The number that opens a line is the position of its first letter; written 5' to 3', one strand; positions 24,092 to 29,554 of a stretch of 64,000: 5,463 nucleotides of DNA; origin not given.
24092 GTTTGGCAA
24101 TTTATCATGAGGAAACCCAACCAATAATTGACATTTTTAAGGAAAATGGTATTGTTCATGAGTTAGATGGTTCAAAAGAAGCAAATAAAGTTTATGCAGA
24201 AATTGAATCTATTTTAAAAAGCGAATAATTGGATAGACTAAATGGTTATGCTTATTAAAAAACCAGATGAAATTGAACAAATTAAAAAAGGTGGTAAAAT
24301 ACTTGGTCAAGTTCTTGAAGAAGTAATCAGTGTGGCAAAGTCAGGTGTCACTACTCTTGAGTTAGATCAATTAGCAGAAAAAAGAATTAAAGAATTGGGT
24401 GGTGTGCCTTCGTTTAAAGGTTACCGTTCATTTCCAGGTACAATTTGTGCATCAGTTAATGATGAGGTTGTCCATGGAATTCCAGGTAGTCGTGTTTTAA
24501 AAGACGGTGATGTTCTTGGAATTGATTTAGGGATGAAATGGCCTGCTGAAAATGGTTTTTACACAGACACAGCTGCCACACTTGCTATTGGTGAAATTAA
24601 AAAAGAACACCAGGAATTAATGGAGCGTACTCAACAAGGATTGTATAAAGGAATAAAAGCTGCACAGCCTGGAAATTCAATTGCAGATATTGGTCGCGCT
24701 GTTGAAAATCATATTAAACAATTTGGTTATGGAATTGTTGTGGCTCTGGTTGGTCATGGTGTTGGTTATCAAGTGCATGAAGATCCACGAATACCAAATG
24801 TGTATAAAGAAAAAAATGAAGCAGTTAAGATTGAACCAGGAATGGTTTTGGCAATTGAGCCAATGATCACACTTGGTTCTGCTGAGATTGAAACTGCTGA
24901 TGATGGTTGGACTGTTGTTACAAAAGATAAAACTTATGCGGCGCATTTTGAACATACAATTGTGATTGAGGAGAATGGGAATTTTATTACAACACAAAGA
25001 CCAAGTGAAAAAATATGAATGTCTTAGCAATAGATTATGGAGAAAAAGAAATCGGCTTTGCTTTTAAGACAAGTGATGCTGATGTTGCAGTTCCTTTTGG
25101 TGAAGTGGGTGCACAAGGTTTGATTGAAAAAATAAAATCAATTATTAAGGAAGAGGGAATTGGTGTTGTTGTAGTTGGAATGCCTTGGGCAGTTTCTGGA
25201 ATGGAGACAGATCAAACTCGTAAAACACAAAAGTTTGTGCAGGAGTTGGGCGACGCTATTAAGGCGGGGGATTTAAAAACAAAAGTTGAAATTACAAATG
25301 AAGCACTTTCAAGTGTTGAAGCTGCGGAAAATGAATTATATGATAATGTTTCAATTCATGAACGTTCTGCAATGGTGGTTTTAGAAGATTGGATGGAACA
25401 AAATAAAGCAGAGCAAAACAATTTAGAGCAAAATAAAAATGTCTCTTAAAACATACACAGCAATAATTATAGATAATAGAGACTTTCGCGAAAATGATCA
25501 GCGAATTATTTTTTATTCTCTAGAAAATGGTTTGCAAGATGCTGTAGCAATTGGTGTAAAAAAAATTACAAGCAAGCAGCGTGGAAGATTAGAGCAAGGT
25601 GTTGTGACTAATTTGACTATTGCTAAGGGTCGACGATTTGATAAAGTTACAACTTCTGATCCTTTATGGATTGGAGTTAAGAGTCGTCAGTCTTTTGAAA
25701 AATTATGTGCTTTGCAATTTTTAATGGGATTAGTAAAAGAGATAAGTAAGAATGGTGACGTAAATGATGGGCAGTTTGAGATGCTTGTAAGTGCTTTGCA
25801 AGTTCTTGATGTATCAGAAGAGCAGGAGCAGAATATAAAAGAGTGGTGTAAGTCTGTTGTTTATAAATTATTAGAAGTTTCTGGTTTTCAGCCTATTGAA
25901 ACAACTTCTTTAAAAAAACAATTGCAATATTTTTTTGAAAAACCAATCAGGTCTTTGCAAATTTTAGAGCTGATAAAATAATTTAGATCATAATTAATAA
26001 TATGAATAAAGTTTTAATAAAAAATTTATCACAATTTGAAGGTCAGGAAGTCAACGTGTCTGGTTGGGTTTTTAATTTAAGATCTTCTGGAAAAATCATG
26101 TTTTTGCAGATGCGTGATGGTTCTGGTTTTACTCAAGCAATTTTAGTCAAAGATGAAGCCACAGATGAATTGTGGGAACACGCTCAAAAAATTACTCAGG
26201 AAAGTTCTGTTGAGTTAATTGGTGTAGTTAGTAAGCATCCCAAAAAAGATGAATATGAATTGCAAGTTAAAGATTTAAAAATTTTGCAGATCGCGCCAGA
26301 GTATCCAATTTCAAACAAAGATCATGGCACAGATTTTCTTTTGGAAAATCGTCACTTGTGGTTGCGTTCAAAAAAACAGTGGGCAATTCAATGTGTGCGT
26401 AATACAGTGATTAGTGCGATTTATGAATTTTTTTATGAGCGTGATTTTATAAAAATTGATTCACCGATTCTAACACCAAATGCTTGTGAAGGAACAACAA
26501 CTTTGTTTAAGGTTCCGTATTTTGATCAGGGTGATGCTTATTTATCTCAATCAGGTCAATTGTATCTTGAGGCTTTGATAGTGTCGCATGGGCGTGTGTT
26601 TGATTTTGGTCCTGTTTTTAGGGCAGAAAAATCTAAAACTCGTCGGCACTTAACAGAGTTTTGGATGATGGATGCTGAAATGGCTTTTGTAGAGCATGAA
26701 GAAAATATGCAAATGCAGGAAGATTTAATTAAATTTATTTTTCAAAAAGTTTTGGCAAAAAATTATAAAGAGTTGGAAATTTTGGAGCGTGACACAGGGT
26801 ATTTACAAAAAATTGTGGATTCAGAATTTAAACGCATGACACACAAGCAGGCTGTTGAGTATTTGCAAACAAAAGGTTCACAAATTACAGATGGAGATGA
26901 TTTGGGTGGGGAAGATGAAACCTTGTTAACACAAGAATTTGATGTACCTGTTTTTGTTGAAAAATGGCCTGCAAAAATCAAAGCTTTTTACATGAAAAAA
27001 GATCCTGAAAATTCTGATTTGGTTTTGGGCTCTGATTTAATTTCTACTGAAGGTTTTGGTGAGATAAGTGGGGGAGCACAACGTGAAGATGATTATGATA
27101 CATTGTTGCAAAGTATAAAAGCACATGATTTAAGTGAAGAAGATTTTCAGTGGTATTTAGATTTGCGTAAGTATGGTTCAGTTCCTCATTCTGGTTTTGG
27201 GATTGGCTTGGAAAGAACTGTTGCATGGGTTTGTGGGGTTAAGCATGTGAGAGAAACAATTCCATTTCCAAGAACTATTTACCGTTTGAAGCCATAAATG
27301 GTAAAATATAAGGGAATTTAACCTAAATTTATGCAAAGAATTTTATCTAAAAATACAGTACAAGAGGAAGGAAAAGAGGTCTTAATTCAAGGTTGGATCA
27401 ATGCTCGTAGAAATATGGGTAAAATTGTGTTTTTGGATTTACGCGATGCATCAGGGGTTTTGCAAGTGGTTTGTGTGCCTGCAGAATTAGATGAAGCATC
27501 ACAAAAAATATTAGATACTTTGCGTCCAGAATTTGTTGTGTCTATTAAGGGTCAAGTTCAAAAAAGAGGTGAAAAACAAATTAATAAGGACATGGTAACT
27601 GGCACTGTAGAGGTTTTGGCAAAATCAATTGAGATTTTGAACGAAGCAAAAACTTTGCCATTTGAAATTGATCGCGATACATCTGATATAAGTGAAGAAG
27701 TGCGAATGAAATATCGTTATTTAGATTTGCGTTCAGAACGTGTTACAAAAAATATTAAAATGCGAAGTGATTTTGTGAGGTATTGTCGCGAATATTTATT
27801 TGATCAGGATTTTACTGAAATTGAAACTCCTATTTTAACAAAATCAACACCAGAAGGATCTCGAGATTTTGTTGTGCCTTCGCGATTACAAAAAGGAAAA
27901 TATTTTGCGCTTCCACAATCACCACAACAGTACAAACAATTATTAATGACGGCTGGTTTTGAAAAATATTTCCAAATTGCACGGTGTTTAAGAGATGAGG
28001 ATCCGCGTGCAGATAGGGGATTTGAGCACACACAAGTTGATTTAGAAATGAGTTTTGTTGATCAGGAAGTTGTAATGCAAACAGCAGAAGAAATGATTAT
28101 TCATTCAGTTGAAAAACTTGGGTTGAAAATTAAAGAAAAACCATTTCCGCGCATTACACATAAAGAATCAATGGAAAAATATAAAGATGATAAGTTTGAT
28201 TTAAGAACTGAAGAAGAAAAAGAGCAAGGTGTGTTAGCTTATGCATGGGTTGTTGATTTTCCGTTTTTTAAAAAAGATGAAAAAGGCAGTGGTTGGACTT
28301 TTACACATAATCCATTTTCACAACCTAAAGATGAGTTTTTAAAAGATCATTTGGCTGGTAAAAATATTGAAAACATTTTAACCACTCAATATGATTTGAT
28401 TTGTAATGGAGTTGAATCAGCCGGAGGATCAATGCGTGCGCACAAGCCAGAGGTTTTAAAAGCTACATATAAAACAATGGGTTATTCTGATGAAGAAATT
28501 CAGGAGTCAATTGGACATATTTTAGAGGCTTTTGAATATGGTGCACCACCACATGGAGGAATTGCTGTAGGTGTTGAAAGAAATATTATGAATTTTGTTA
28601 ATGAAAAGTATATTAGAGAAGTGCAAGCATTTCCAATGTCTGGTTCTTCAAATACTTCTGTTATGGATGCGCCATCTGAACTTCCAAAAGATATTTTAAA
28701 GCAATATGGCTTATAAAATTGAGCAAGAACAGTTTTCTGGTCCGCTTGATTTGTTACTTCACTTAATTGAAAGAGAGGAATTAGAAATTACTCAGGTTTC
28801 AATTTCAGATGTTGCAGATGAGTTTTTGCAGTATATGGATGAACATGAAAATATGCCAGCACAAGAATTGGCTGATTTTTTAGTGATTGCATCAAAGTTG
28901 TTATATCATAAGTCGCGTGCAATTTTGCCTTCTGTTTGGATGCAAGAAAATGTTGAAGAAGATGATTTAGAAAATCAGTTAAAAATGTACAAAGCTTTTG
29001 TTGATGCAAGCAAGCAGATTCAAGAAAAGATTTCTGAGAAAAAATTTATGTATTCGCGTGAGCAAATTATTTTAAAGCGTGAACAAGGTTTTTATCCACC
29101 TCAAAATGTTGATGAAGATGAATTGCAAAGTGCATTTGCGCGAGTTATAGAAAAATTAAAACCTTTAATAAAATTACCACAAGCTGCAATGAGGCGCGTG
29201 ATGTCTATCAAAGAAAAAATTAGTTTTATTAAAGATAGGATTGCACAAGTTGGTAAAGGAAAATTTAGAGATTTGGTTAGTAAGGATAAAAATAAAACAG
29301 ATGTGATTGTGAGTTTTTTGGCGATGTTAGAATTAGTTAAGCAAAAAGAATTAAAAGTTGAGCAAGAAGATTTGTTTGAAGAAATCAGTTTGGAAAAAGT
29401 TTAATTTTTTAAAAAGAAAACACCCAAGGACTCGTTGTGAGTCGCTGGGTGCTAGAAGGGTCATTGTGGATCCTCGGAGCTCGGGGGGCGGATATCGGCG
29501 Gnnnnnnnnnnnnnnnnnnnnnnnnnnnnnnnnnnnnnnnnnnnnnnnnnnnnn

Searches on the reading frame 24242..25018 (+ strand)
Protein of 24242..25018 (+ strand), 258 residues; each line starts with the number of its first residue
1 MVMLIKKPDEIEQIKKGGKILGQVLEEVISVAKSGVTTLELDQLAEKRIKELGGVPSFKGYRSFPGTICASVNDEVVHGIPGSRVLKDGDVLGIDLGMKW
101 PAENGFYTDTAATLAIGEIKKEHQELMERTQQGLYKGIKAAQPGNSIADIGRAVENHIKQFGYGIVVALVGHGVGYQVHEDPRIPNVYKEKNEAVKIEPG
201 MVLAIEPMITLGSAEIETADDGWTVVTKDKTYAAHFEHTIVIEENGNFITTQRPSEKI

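Call 107: search_protein_families(library=pfam, proteins=[window:24242-25018:+], max_evalue=0.001)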
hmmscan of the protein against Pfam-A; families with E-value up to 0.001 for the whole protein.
window:24242-25018:+ (258 aa): 1 family
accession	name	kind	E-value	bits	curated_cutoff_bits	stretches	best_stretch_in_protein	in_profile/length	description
PF00557.29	Peptidase_M24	-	1.3e-50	172.5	23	1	12-244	1-208/208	Metallopeptidase family M24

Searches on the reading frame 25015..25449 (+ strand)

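Call 107: search_protein_families(library=pfam, proteins=[window:25015-25449:+], max_evalue=0.001)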
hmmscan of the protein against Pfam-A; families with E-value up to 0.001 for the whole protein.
window:25015-25449:+ (144 aa): 1 family
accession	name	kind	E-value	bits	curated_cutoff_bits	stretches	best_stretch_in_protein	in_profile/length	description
PF03652.20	RuvX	-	9.3e-22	78.3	29.2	1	1-128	1-133/134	Holliday junction resolvase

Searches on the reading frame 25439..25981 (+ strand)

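Call 107: search_protein_families(library=pfam, proteins=[window:25439-25981:+], max_evalue=0.001)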
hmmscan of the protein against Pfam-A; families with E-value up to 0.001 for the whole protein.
window:25439-25981:+ (180 aa): 1 family
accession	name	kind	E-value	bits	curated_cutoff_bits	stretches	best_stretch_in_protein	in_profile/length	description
PF11967.14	RecO_N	-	3.8e-11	43.3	27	1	1-74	1-75/80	Recombination protein O N terminal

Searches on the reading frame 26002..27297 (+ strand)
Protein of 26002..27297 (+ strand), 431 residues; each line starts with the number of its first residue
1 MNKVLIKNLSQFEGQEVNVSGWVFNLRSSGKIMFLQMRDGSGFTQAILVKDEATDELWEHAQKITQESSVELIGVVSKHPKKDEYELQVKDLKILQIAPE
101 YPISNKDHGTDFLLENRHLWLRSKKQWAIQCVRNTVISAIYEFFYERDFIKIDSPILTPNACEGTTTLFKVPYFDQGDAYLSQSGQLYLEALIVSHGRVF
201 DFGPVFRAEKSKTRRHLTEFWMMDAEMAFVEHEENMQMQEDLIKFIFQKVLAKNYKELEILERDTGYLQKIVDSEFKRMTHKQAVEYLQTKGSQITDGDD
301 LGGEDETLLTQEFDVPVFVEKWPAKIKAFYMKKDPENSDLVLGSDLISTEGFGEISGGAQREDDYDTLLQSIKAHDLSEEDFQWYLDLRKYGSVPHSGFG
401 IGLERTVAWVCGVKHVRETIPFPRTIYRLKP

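Call 107: search_protein_families(library=pfam, proteins=[window:26002-27297:+], max_evalue=0.001)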
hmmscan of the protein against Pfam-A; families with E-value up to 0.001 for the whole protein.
window:26002-27297:+ (431 aa): 2 families
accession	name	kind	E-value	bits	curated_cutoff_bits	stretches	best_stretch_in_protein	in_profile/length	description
PF00152.25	tRNA-synt_2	-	5.4e-76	256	25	1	111-425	3-307/308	tRNA synthetases class II (D, K and N)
PF01336.31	tRNA_anti-codon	-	3.3e-15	56.2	27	1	17-95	1-75/75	OB-fold nucleic acid binding domain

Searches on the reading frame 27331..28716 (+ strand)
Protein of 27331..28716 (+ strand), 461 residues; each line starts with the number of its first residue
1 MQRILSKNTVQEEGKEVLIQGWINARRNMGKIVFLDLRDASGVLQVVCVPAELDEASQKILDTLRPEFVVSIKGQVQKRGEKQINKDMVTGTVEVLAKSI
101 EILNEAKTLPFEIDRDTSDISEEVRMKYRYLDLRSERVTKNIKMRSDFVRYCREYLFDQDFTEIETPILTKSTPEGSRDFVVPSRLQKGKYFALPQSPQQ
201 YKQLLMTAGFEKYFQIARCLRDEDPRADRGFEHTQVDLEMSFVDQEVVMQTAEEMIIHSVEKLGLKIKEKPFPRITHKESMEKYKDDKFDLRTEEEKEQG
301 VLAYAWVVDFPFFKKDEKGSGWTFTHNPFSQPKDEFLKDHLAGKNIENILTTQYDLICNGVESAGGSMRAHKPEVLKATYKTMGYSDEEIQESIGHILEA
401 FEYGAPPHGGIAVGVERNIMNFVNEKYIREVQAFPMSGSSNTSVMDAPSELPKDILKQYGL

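Call 107: search_protein_families(library=pfam, proteins=[window:27331-28716:+], max_evalue=0.001)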
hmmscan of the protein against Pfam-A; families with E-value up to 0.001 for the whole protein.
window:27331-28716:+ (461 aa): 2 families
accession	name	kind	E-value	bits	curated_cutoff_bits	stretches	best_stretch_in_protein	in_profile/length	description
PF00152.25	tRNA-synt_2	-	1.7e-104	349.7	25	1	121-436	1-306/308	tRNA synthetases class II (D, K and N)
PF01336.31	tRNA_anti-codon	-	1.7e-16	60.3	27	1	17-103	1-75/75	OB-fold nucleic acid binding domain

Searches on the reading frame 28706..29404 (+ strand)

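Call 107: search_protein_families(library=pfam, proteins=[window:28706-29404:+], max_evalue=0.001)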
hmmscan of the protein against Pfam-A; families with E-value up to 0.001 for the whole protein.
window:28706-29404:+ (232 aa): 1 family
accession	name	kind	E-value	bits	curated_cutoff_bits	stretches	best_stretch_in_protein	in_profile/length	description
PF02616.19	SMC_ScpA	-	1.9e-19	71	24.6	1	20-228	1-228/232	Segregation and condensation protein ScpA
